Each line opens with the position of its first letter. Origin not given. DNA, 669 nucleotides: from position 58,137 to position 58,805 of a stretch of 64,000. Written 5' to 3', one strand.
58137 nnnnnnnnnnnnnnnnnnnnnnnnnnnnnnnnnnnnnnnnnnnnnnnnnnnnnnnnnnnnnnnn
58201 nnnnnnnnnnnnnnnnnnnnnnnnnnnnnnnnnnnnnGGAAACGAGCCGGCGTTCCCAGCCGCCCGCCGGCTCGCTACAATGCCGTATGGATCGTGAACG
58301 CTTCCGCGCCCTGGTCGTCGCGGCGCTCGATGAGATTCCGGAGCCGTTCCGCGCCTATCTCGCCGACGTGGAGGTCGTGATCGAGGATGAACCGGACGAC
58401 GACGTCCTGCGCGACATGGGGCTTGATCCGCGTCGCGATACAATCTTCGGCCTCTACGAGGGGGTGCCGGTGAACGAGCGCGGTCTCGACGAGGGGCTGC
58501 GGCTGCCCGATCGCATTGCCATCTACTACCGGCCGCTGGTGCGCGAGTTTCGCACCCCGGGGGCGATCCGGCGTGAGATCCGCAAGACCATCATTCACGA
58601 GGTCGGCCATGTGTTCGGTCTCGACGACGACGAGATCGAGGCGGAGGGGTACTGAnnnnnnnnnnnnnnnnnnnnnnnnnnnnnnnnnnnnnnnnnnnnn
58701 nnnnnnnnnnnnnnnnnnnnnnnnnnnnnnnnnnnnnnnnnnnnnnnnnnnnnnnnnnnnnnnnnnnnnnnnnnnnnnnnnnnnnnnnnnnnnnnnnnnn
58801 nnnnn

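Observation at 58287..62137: Translationally coupled operon of a zincin-like HEXXH protein, a lysine-MTase-like methyltransferase, a PolB-type 3'-5' exonuclease and uvrB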

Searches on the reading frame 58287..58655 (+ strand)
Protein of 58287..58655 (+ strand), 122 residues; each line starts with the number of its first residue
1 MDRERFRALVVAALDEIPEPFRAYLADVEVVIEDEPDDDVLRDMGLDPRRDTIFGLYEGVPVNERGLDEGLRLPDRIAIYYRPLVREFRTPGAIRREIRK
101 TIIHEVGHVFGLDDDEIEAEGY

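Call 3: search_protein_families(library=pfam, proteins=[window:58287-58655:+], max_evalue=0.01)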
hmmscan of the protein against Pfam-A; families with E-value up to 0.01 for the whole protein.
window:58287-58655:+ (122 aa): 1 family
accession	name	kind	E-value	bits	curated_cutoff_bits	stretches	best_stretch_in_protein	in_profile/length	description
PF06262.17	Zincin_1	-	4.4e-28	97.5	22.4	1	25-121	1-96/97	Zincin-like metallopeptidase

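Call 4: search_protein_families(library=ncbifam, proteins=[window:58287-58655:+], max_evalue=0.01)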
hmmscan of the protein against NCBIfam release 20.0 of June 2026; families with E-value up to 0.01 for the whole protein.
window:58287-58655:+ (122 aa): 2 families
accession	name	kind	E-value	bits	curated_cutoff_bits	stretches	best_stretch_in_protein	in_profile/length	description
NF033823.0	archmetzin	subfamily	0.0086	16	145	0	95-113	119-137/170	archaemetzincin family Zn-dependent metalloprotease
NF041905.1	MXAN_2677_2678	equivalog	0.0095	15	250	0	89-114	175-200/283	myxosortase-dependent metalloprotease, MXAN_2677/MXAN_2678 family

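Call 37: search_solved_structures(query=window:58287-58652:+, max_evalue=0.01, show_alignments=1)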
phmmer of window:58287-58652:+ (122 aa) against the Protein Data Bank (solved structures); distinct sequences matched with E-value up to 0.01: 1.
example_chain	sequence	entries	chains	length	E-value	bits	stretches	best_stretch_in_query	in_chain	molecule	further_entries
3e11_A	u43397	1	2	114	1.1e-19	74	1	2-122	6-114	predicted zincin-like metalloprotease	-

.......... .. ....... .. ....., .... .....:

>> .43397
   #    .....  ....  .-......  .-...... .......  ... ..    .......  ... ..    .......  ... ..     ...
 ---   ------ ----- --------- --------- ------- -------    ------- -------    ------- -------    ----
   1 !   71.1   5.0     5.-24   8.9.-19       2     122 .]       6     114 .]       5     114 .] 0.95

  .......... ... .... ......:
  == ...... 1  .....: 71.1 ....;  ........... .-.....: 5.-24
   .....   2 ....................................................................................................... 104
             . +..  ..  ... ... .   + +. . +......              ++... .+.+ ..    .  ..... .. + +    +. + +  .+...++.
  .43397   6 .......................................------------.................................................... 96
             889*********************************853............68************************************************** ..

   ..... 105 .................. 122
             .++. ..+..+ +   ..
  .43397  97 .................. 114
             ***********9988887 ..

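Call 45: search_protein_families(library=padloc, proteins=[window:58287-58655:+], max_evalue=0.01)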
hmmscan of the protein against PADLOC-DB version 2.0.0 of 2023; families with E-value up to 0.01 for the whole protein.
window:58287-58655:+ (122 aa): 0 families

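Call 64: find_homologous_proteins(query=window:58287-58652:+, max_evalue=0.001)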
Query window:58287-58652:+ (122 aa): 285 proteins with E <= 0.001 among 308 candidates; the best 120 are listed.
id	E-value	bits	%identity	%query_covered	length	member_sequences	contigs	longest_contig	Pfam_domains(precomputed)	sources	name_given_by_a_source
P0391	1.1e-69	250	96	100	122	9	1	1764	PF06262.18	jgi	jgi:predicted Zn-dependent protease with MMP-like domain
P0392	7.3e-62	225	85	100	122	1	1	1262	PF06262.18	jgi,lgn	jgi:predicted Zn-dependent protease with MMP-like domain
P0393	9.7e-58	212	79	100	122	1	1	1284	PF06262.18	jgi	jgi:predicted Zn-dependent protease with MMP-like domain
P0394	2.9e-57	210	80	100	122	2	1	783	PF06262.18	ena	-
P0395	6.4e-57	209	79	100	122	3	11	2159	PF06262.18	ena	-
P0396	6.6e-57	209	79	100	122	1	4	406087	PF06262.18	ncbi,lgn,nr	ncbi:metallopeptidase family protein [bacterium]|nr:metallopeptidase family protein [bacterium]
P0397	1.5e-56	208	79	100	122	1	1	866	PF06262.18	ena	-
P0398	2.1e-56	207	79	100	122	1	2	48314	PF06262.18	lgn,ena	-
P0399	2.3e-56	207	80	100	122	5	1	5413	PF06262.18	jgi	jgi:predicted Zn-dependent protease with MMP-like domain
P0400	3.1e-56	207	79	100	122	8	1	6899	PF06262.18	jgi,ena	jgi:predicted Zn-dependent protease with MMP-like domain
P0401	4.4e-56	206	76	100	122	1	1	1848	PF06262.18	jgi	jgi:predicted Zn-dependent protease with MMP-like domain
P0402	7.9e-56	205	78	100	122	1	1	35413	PF06262.18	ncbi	ncbi:MAG: metallopeptidase family protein [Candidatus Binatia bacterium]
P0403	8.0e-56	205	80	100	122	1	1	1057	PF06262.18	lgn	-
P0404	1.1e-55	205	76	100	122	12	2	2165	PF06262.18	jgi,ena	jgi:predicted Zn-dependent protease with MMP-like domain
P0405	1.1e-55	205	77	100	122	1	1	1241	PF06262.18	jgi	jgi:predicted Zn-dependent protease with MMP-like domain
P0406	3.2e-55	203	77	100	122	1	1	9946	PF06262.18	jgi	jgi:predicted Zn-dependent protease with MMP-like domain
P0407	4.1e-55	203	75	100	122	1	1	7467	PF06262.18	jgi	jgi:predicted Zn-dependent protease with MMP-like domain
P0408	5.9e-55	203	79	100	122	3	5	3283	PF06262.18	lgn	-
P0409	9.0e-55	202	76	100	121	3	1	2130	PF06262.18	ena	-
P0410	9.2e-55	202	76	100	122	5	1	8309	PF06262.18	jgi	jgi:predicted Zn-dependent protease with MMP-like domain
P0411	3.0e-54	200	75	100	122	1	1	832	PF06262.18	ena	-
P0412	5.2e-54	200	75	100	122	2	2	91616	PF06262.18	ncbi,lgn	ncbi:MAG: metallopeptidase family protein [Candidatus Binatia bacterium]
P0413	6.5e-54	199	76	100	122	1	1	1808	PF06262.18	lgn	-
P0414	8.3e-54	199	78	100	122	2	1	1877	PF06262.18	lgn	-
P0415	9.4e-54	199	77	100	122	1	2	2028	PF06262.18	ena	-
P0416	1.3e-53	198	75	100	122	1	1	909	PF06262.18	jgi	-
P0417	1.6e-53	198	75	100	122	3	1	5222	PF06262.18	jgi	jgi:predicted Zn-dependent protease with MMP-like domain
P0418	2.0e-53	198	75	100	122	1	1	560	PF06262.18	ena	-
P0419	2.9e-53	197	74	100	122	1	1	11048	PF06262.18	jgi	jgi:predicted Zn-dependent protease with MMP-like domain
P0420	3.0e-53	197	75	100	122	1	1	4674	PF06262.18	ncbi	ncbi:MAG: metallopeptidase family protein [bacterium]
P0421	3.0e-53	197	77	100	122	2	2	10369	PF06262.18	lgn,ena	-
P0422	5.3e-53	196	73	100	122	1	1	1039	PF06262.18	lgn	-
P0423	8.5e-53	196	75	100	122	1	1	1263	PF06262.18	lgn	-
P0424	1.2e-52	195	75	100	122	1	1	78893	PF06262.18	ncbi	-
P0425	1.5e-52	195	74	100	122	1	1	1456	PF06262.18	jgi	jgi:predicted Zn-dependent protease with MMP-like domain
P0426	1.8e-52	195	73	100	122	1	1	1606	PF06262.18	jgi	-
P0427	2.4e-52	194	73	100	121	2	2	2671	PF06262.18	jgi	jgi:predicted Zn-dependent protease with MMP-like domain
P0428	2.6e-52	194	74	100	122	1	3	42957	PF06262.18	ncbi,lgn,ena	-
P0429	4.9e-52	193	74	100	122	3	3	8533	PF06262.18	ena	-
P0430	5.1e-52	193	72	100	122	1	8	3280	PF06262.18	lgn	-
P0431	5.2e-52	193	71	100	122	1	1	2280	PF06262.18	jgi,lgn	jgi:predicted Zn-dependent protease with MMP-like domain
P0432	7.6e-52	193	71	100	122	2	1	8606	PF06262.18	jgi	jgi:predicted Zn-dependent protease with MMP-like domain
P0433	9.0e-52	192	71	100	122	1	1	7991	PF06262.18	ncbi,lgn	-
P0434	1.2e-51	192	74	100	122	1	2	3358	PF06262.18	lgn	-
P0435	1.2e-51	192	73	100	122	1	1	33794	PF06262.18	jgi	jgi:predicted Zn-dependent protease with MMP-like domain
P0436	1.3e-51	192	73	100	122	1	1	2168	PF06262.18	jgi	jgi:predicted Zn-dependent protease with MMP-like domain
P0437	1.5e-51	192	75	100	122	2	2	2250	PF06262.18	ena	-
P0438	1.7e-51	191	72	100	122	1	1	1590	PF06262.18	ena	-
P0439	2.0e-51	191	72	100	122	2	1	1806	PF06262.18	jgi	jgi:predicted Zn-dependent protease with MMP-like domain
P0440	2.2e-51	191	73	100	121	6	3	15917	PF06262.18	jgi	jgi:predicted Zn-dependent protease with MMP-like domain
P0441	2.9e-51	191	71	100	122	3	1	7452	PF06262.18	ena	-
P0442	3.4e-51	190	76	100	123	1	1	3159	PF06262.18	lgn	-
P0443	5.0e-51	190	72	100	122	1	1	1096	PF06262.18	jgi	jgi:predicted Zn-dependent protease with MMP-like domain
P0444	5.2e-51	190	75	100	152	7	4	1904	PF06262.18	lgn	-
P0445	5.8e-51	190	78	93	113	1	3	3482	PF06262.18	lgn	-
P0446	6.3e-51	190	72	100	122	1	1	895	PF06262.18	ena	-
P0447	7.3e-51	189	74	100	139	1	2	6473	PF06262.18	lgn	-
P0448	8.6e-51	189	75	100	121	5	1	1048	PF06262.18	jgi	jgi:predicted Zn-dependent protease with MMP-like domain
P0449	8.7e-51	189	71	100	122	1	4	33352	PF06262.18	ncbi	-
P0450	1.0e-50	189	73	100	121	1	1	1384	PF06262.18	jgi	jgi:predicted Zn-dependent protease with MMP-like domain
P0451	1.2e-50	189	71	100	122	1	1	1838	PF06262.18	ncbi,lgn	ncbi:MAG: metallopeptidase family protein [Candidatus Binatia bacterium]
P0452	1.5e-50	188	75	100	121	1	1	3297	PF06262.18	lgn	-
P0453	1.6e-50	188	70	100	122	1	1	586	PF06262.18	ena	-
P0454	1.7e-50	188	73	100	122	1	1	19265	PF06262.18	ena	-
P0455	1.9e-50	188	70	100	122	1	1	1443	PF06262.18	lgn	-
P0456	1.9e-50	188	73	100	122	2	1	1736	PF06262.18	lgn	-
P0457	2.0e-50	188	74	100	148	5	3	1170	PF06262.18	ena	-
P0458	2.5e-50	188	70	100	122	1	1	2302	PF06262.18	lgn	-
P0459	3.2e-50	187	74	100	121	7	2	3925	PF06262.18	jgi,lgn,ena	jgi:predicted Zn-dependent protease with MMP-like domain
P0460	3.3e-50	187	72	100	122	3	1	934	PF06262.18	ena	-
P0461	3.3e-50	187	70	100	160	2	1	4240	PF06262.18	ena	-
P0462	3.9e-50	187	72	100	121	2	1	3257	PF06262.18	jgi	-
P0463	4.9e-50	187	72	100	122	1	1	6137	PF06262.18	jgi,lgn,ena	-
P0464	1.2e-49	185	69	100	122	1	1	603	PF06262.18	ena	-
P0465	1.3e-49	185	71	100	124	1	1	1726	PF06262.18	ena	-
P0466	1.6e-49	185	69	100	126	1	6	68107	PF06262.18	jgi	jgi:predicted Zn-dependent protease with MMP-like domain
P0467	1.9e-49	185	71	100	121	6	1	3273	PF06262.18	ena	-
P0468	2.5e-49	184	71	100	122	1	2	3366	PF06262.18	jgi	jgi:predicted Zn-dependent protease with MMP-like domain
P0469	2.6e-49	184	69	99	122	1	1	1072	PF06262.18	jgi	jgi:predicted Zn-dependent protease with MMP-like domain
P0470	2.8e-49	184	69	100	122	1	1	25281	PF06262.18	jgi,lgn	jgi:predicted Zn-dependent protease with MMP-like domain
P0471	3.1e-49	184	71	100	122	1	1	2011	PF06262.18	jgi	-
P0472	3.2e-49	184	71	100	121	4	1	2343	PF06262.18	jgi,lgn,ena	-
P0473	3.5e-49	184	68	100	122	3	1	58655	PF06262.18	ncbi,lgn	-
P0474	3.7e-49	184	69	100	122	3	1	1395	PF06262.18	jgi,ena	jgi:predicted Zn-dependent protease with MMP-like domain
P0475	3.9e-49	184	70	100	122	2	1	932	PF06262.18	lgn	-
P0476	4.3e-49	184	70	100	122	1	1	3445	PF06262.18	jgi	jgi:predicted Zn-dependent protease with MMP-like domain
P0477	4.6e-49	184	72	100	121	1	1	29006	PF06262.18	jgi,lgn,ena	jgi:predicted Zn-dependent protease with MMP-like domain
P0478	5.5e-49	183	70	100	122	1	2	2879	PF06262.18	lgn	-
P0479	6.5e-49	183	68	100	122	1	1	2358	PF06262.18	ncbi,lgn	-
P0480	6.6e-49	183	70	100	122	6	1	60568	PF06262.18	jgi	jgi:predicted Zn-dependent protease with MMP-like domain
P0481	7.2e-49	183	69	100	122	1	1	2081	PF06262.18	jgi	jgi:predicted Zn-dependent protease with MMP-like domain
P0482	8.4e-49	183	71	100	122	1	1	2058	PF06262.18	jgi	jgi:predicted Zn-dependent protease with MMP-like domain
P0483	1.0e-48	182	70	100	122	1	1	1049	PF06262.18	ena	-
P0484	1.2e-48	182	68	100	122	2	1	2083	PF06262.18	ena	-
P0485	1.2e-48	182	70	100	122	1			PF06262.18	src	-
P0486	2.0e-48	182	69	100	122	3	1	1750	PF06262.18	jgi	jgi:predicted Zn-dependent protease with MMP-like domain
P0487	3.8e-48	181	66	100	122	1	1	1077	PF06262.18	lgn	-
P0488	3.9e-48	181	66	100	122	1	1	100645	PF06262.18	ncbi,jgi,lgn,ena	-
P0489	5.5e-48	180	68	100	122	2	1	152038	PF06262.18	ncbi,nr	ncbi:MAG: metallopeptidase family protein [Deltaproteobacteria bacterium]|nr:metallopeptidase family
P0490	7.5e-48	180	70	100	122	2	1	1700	PF06262.18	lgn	-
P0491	8.1e-48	180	67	100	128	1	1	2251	PF06262.18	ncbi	-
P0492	8.3e-48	180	66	100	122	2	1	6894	PF06262.18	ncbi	-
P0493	8.4e-48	180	66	100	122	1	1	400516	PF06262.18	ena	-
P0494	1.1e-47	179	69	100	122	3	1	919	PF06262.18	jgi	jgi:predicted Zn-dependent protease with MMP-like domain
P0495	1.2e-47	179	68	100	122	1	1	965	PF06262.18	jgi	-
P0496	1.8e-47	178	70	100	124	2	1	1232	PF06262.18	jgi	jgi:predicted Zn-dependent protease with MMP-like domain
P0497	2.1e-47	178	68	100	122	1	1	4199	PF06262.18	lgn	-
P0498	5.2e-47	177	65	100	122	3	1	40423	PF06262.18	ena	-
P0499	6.3e-47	177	69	100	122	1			PF06262.18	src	-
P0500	7.8e-47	176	66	100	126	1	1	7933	PF06262.18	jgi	jgi:predicted Zn-dependent protease with MMP-like domain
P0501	9.2e-47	176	70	100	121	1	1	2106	PF06262.18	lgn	-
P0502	1.5e-46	175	66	100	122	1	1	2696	PF06262.18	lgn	-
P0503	2.3e-46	175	66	100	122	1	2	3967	PF06262.18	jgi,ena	-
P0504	2.8e-46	175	66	100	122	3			PF06262.18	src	-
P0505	3.1e-46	174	68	100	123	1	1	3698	PF06262.18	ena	-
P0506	3.1e-46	174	66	100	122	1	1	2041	PF06262.18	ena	-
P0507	4.5e-46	174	65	100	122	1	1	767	PF06262.18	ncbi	-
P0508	5.2e-46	174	68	100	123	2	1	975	PF06262.18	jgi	jgi:predicted Zn-dependent protease with MMP-like domain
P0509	6.1e-46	174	65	100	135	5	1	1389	PF06262.18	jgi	jgi:predicted Zn-dependent protease with MMP-like domain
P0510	7.3e-46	173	63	87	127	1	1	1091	PF06262.18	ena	-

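Call 65: find_encoding_contigs(protein=P0493, flank=5000, max_places=1)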
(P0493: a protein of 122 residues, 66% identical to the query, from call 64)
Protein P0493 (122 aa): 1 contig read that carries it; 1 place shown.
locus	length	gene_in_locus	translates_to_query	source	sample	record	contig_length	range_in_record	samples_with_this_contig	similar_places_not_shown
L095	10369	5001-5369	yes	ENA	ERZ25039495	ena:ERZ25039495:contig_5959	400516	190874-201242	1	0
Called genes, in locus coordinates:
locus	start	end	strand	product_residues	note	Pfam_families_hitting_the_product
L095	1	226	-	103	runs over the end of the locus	-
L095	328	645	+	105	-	PF22691:Thiolase_C_1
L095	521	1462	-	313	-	PF00378:ECH_1, PF16113:ECH_2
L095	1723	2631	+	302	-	PF00056:Ldh_1_N, PF02866:Ldh_1_C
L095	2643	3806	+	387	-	PF08442:ATP-grasp_2, PF13549:ATP-grasp_5, PF24948:Citrate_synth_N, PF00549:Ligase_CoA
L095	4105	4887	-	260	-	-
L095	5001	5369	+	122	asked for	PF06262:Zincin_1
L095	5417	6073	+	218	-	PF08241:Methyltransf_11 (faint), PF13649:Methyltransf_25 (weak)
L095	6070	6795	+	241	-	PF10108:DNA_pol_B_exo2, PF13482:RNase_H_2 (weak)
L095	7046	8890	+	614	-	PF17757:UvrB_inter, PF27431:UvrB_3rd, PF00271:Helicase_C, PF12344:UvrB, PF02151:UVR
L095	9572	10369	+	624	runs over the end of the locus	PF01186:Lysyl_oxidase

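Call 66: find_encoding_contigs(protein=P0498, flank=5000, max_places=1)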
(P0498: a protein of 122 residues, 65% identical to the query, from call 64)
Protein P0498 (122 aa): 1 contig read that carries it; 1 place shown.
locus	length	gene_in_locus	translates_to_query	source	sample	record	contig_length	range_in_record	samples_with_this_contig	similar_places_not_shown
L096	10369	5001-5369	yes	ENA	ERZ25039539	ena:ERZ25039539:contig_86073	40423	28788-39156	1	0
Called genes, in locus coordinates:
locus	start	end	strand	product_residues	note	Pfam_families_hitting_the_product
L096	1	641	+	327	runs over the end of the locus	PF00108:Thiolase_N, PF00109:ketoacyl-synt (faint), PF22691:Thiolase_C_1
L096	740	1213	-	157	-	PF00378:ECH_1, PF16113:ECH_2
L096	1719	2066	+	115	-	PF00056:Ldh_1_N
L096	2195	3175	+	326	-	PF02866:Ldh_1_C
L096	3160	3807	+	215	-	PF00549:Ligase_CoA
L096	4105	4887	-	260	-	-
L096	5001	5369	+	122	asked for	PF06262:Zincin_1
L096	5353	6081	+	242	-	-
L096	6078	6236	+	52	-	-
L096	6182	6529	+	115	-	-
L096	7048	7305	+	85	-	-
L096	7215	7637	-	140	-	-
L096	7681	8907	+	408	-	PF27431:UvrB_3rd, PF00271:Helicase_C, PF02151:UVR (weak)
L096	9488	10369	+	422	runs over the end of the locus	-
